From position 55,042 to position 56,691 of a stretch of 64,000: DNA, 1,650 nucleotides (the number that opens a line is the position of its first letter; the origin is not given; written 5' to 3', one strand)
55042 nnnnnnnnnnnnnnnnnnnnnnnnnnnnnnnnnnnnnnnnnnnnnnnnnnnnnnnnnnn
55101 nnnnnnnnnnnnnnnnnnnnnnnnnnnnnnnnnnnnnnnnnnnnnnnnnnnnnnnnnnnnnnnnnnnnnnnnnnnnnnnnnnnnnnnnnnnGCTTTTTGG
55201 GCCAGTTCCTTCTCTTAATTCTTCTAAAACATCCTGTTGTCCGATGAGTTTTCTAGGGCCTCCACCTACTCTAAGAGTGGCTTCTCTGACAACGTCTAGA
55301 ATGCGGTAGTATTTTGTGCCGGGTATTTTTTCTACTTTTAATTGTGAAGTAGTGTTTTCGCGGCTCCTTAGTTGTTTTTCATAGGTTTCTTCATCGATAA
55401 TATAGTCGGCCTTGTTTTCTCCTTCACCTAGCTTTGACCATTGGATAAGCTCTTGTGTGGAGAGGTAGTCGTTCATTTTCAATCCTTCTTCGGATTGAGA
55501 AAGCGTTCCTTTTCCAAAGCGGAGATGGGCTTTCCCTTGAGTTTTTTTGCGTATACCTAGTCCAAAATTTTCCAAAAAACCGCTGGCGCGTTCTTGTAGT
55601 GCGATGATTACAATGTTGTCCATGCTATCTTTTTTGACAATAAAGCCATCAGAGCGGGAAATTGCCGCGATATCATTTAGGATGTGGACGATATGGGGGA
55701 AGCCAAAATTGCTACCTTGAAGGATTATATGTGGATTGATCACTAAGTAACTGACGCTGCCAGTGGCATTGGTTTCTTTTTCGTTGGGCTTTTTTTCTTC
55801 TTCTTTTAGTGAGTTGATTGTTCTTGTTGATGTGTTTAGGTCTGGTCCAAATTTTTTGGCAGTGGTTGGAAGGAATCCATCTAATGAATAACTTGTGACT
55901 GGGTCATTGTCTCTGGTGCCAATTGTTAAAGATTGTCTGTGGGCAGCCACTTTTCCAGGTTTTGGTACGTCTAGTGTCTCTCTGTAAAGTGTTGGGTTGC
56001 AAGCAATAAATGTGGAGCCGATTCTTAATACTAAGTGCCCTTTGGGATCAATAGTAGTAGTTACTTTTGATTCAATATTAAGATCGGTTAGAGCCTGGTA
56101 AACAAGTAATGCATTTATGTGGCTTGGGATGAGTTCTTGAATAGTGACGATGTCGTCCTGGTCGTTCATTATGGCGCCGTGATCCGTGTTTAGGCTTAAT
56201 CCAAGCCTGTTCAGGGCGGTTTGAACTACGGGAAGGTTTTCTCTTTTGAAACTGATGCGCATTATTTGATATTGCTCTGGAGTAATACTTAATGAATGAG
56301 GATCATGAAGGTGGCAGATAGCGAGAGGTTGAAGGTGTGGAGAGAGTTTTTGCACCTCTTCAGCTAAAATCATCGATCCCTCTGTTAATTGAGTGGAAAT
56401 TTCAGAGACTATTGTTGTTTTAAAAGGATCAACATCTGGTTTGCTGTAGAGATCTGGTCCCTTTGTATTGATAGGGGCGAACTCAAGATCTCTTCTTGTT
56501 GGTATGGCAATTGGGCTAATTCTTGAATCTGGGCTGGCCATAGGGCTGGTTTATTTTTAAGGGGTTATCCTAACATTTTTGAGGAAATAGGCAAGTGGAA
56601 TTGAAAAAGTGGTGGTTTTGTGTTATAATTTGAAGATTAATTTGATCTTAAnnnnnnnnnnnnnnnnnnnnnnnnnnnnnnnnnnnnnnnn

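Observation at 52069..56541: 1490-aa STAND-type NTPase with an unassignable 440-aa N-terminal region: candidate Avs-like defence or signalling protein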

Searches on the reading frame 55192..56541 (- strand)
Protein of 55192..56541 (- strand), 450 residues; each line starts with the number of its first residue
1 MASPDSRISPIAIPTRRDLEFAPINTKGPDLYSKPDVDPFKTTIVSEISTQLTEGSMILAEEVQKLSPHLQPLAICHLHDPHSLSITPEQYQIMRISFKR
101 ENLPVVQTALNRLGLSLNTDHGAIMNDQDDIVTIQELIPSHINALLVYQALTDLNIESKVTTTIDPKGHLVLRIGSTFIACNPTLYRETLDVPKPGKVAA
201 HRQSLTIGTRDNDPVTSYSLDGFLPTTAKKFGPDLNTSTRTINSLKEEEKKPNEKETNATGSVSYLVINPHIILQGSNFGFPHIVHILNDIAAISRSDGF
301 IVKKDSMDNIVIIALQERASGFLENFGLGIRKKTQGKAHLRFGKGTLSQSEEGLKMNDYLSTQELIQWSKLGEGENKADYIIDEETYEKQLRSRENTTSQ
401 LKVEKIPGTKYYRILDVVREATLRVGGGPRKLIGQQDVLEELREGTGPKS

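Call 48: predict_structure(alignment_id=A4)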
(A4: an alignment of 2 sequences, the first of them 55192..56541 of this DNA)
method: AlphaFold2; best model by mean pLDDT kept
length: 450 residues; sequences in the alignment: 2
mean_pLDDT: 35.2   pTM: 0.25
mean pLDDT of the five models: 35.2, 34.9, 34.3, 34.0, 33.4
residues with pLDDT >= 90: 0; 70-90: 14; 50-70: 55; < 50: 381
segments of 3 or more residues with pLDDT < 50: 1-63, 66-90, 116-128, 162-383, 392-401, 406-450
pLDDT, mean of each block of 10 residues (from residue 1): 29 31 27 29 34 38 46 39 38 62 72 52 45 57 59 70 38 26 24 23 21 23 22 22 26 25 27 28 31 29 29 28 27 23 24 27 28 30 50 43 49 41 26 31 35
secondary structure, 60 per line:
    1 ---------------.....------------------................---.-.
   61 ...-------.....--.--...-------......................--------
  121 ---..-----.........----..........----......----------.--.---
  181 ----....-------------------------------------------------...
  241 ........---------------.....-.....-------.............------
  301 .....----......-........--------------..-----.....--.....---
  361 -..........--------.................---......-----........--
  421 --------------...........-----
elements in order: H16-20 H39-54 H60-63 H71-75 E91-99 H100-112 E131-139 H144-153 E158-163 H185-188 H238-248 E264-268 H270-274 H282-294 E301-305 E310-315 H317-324 E346-350 E353-357 H362-371 E380-383 H384-396 E400-405 E411-418 H435-445

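Call 58: search_protein_representatives(alignment_id=A4)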
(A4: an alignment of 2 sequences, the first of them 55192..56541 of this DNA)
Query: 2 sequences, 459 profile positions. Proteins with E-value up to 0.001 (for the whole library): 28; up to 1e-10: 17; up to 1e-30: 1. The best 28 are listed.
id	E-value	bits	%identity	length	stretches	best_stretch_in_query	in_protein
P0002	6.2e-267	902.0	-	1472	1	1-459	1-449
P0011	3.2e-26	108.4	-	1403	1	69-459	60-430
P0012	5.1e-22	94.6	-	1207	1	229-459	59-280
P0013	2.8e-19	85.6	-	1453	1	64-456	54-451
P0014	4.8e-19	84.8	-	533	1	265-459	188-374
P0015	3.9e-18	81.8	-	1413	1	140-458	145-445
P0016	5.1e-18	81.4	-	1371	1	63-451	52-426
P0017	1.6e-17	79.7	-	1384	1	62-459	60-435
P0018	1.5e-16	76.5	-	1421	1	93-459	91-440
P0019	2.0e-15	72.8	-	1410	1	93-454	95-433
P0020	6.5e-15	71.2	-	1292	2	295-451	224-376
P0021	1.4e-14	70.0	-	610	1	293-449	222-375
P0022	3.1e-14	68.9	-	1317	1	259-454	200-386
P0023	1.2e-13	67.0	-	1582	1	62-455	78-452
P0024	1.3e-12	63.6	-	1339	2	236-454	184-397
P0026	8.1e-11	57.7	-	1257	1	265-458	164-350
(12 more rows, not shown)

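Call 64: search_solved_structures(query=A7, max_evalue=10)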
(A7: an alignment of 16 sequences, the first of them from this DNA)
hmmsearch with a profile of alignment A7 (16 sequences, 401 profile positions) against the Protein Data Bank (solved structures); distinct sequences matched with E-value up to 10: 3.
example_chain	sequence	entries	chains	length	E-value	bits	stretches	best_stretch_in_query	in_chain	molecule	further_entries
1hjb_A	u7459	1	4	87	0.11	14.8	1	52-119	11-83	CCAAT/ENHANCER BINDING PROTEIN BETA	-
6mg1_A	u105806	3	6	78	0.17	14.2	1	58-119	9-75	CCAAT/enhancer-binding protein beta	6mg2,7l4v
6mg3_A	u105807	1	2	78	0.28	13.5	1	58-119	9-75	CCAAT/enhancer-binding protein beta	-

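Call 69: find_encoding_contigs(protein=P0011, flank=10000, max_places=3)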
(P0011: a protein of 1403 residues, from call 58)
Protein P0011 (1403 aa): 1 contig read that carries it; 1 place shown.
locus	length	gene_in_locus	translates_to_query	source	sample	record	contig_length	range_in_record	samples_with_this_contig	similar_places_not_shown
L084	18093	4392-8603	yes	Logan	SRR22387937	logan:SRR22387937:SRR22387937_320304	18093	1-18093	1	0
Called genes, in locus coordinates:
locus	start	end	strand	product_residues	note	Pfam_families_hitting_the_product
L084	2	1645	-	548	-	?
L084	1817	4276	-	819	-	-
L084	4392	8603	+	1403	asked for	PF13191:AAA_16, PF13401:AAA_22 (faint)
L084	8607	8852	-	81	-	-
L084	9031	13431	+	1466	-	PF13191:AAA_16 (weak)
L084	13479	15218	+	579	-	PF00395:SLH (faint), PF22694:CtpB_N-like (faint), PF00595:PDZ, PF13180:PDZ_2, PF17820:PDZ_6, PF03572:Peptidase_S41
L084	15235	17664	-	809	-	PF11130:TraC_F_IV (weak), PF12846:AAA_10 (faint), PF19044:P-loop_TraG, PF01935:DUF87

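Call 70: find_encoding_contigs(protein=P0016, flank=10000, max_places=2)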
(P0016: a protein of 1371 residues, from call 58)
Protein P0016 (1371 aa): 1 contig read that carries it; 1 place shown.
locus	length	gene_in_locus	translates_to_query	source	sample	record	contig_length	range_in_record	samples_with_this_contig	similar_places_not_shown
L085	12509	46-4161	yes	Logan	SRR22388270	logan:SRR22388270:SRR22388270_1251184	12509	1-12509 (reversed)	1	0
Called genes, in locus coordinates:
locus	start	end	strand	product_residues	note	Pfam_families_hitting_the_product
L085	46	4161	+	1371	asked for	PF13191:AAA_16, PF13401:AAA_22 (faint)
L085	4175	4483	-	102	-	-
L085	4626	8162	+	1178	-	PF13191:AAA_16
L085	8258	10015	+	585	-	PF00395:SLH (faint), PF00595:PDZ, PF13180:PDZ_2, PF17820:PDZ_6, PF03572:Peptidase_S41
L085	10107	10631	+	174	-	PF00395:SLH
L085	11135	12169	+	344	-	-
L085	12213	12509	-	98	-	?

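Call 71: find_encoding_contigs(protein=P0020, flank=10000, max_places=2)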
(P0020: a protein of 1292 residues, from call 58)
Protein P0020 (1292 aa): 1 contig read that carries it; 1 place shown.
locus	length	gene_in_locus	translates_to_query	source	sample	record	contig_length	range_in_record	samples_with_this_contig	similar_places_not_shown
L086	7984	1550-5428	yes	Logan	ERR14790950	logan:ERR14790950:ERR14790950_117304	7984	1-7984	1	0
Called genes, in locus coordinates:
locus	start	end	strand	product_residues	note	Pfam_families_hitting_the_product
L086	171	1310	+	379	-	PF00395:SLH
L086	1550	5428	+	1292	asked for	PF13191:AAA_16, PF13401:AAA_22 (weak)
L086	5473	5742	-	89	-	-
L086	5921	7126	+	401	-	PF07690:MFS_1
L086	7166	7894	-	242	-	-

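Call 72: find_encoding_contigs(protein=P0023, flank=10000, max_places=2)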
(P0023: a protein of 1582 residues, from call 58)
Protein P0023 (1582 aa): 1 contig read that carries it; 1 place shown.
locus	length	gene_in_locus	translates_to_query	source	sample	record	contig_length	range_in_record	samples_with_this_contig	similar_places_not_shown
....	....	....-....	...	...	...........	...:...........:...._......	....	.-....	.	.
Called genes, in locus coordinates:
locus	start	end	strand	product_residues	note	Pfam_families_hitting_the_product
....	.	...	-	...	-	?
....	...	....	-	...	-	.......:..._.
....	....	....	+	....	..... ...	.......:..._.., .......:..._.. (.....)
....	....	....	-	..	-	-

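Call 73: find_encoding_contigs(protein=P0026, flank=10000, max_places=2)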
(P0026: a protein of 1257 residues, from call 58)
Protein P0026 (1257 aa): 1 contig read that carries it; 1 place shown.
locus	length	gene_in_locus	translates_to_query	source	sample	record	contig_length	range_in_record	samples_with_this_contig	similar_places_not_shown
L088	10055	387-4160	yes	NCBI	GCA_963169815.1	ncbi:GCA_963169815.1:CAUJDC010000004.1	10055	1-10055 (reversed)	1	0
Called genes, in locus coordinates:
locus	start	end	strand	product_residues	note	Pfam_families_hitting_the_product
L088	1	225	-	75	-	?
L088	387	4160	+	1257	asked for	PF13191:AAA_16, PF13401:AAA_22, PF24883:NPHP3_N (faint)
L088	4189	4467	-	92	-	-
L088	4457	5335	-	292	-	PF13367:PrsW-protease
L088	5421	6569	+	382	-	PF02463:SMC_N, PF13175:AAA_15, PF13476:AAA_23, PF13304:AAA_21 (faint)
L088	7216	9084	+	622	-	PF07973:tRNA_SAD, PF00587:tRNA-synt_2b, PF03129:HGTP_anticodon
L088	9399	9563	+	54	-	-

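Call 94: fold_search(model_id=the predicted structure, library=pdb)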
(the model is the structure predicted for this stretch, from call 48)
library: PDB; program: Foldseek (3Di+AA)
matches with E <= 10: 822; with E <= 0.001: 0
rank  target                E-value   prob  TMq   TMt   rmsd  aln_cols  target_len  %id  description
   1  6ah0_C                7.4e-02  0.97  0.13  0.07   4.8        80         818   15  The Cryo-EM Structure of the Precusor of Human Pre-catalytic Spliceosome (pre-B complex) (released 2018-11-14)
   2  4zck                  7.4e-02  0.90  0.12  0.17   5.1        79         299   18  Crystal Structure of C-terminal Fragment of Escherichia coli BipA/TypA (released 2015-07-29)
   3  2cyy                  7.4e-02  0.30  0.14  0.30  13.9       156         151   15  Crystal structure of PH1519 from Pyrococcus horikosii OT3 (released 2006-09-19)
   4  5d4n_C                7.9e-02  0.91  0.12  0.45   8.5        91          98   12  Structure of CPII bound to ADP, AMP and acetate, from Thiomonas intermedia K12 (released 2016-09-28)
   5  5ds7_C                9.5e-02  0.97  0.12  0.53   6.1        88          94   11  2.0 A Structure of CPII, a nitrogen regulatory PII-like protein from Thiomonas intermedia K12, bound AMP (released 2016-09-28)
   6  5d4n_A                1.0e-01  0.85  0.11  0.41   9.7        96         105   14  Structure of CPII bound to ADP, AMP and acetate, from Thiomonas intermedia K12 (released 2016-09-28)
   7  1jww_MODEL_1_A        1.0e-01  0.77  0.12  0.46   6.2        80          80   15  NMR characterization of the N-terminal domain of a potential copper-translocating P-type ATPase from Bacillus  (released 2002-04-10)
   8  5drk_C                1.1e-01  0.98  0.13  0.57   4.1        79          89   10  2.3 Angstrom Structure of CPII, a nitrogen regulatory PII-like protein from Thiomonas intermedia K12, bound to ADP, AM (released 2016-10-12)
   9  6mmq_D                1.1e-01  0.87  0.12  0.50   4.8        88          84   14  Carbon regulatory PII-like protein SbtB from Cyanobium sp. 7001 bound to cAMP (released 2019-09-18)
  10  9esh_B                1.1e-01  0.82  0.15  0.08  16.4       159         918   15  Structure of a B-state intermediate committed to discard (Bd-I state) (released 2024-12-25)
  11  8q90_A                1.2e-01  0.44  0.15  0.35  11.4       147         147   13  Halophilic Lrp transcription factor (released 2024-01-31)
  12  6zym_B                1.3e-01  0.99  0.15  0.08   2.4        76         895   16  Human C Complex Spliceosome - High-resolution CORE (released 2020-10-14)
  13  5d4l_A                1.3e-01  0.98  0.13  0.52   8.4        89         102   12  Structure of the apo form of CPII from Thiomonas intermedia K12, a nitrogen regulatory PII-like protein (released 2016-09-28)
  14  2cz4_A                1.3e-01  0.94  0.13  0.48   7.4        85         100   12  Crystal structure of a putative PII-like signaling protein (TTHA0516) from Thermus thermophilus HB8 (released 2006-01-10)
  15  5gmk_C                1.4e-01  0.96  0.13  0.07   3.7        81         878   15  Cryo-EM structure of the Catalytic Step I spliceosome (C complex) at 3.4 angstrom resolution (released 2016-08-17)
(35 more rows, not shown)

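Call 108: search_protein_families(library=padloc, proteins=[L088:5421-6569:+, L088:4457-5335:-], max_evalue=0.001)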
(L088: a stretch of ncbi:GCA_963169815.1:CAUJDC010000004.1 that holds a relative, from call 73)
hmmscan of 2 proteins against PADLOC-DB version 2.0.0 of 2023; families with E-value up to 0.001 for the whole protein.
L088:5421-6569:+ (382 aa): 87 families (the best 25 are shown)
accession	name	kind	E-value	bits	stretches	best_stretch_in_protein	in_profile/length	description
PDLC04135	mad3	-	1.4e-26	91.9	1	14-363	1-328/374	mads_3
PDLC02979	AriA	-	5e-11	41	1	14-76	1-58/373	-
PDLC00278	PtuA1|PtuA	-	4e-10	37.5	1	15-63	3-48/436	AAA ATPase domain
PDLC00072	GajA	-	6.8e-10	36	1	15-60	3-46/709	AAA ATPase domain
PDLC04393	PDC-M07A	-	8.8e-10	36.1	1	14-80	1-65/435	-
PDLC02913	ATPase_I-A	-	1.8e-09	35.3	1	13-59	52-96/508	-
PDLC02980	AriA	-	2.2e-09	35.7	1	40-118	2-71/304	-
PDLC00310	PtuA1|PtuA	-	3.1e-09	34.4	1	15-63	3-48/443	AAA ATPase domain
PDLC04609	PDC-M38A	-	5.1e-09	33.8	1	14-65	1-50/371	-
PDLC00299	PtuA1|PtuA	-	8e-09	33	1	4-59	44-97/535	AAA ATPase domain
PDLC00298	PtuA1|PtuA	-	1.7e-08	32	1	15-59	3-45/423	AAA ATPase domain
PDLC00293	PtuA1|PtuA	-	2.6e-08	31.3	1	15-59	3-47/527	AAA ATPase domain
PDLC02336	AbiLi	-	3.6e-08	31.3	1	14-61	1-46/340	AbiLi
PDLC02335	AbiLi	-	3.6e-08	30.8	1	11-363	46-242/326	AbiLi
PDLC00271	PtuA1|PtuA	-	4.9e-08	30.9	1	15-61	3-47/421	AAA ATPase domain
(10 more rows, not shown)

L088:4457-5335:- (292 aa): 0 families

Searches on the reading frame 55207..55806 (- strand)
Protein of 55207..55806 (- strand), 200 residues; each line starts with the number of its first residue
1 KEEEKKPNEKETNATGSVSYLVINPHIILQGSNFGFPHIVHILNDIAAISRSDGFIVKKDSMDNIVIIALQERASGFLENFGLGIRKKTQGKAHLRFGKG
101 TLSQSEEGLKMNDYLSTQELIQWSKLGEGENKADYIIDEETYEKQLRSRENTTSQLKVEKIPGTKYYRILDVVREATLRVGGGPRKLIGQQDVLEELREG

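Call 27: search_protein_families(library=pfam, proteins=[window:55207-55806:-], max_evalue=10)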
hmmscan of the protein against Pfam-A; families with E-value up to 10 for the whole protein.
seq(200 aa): 0 families
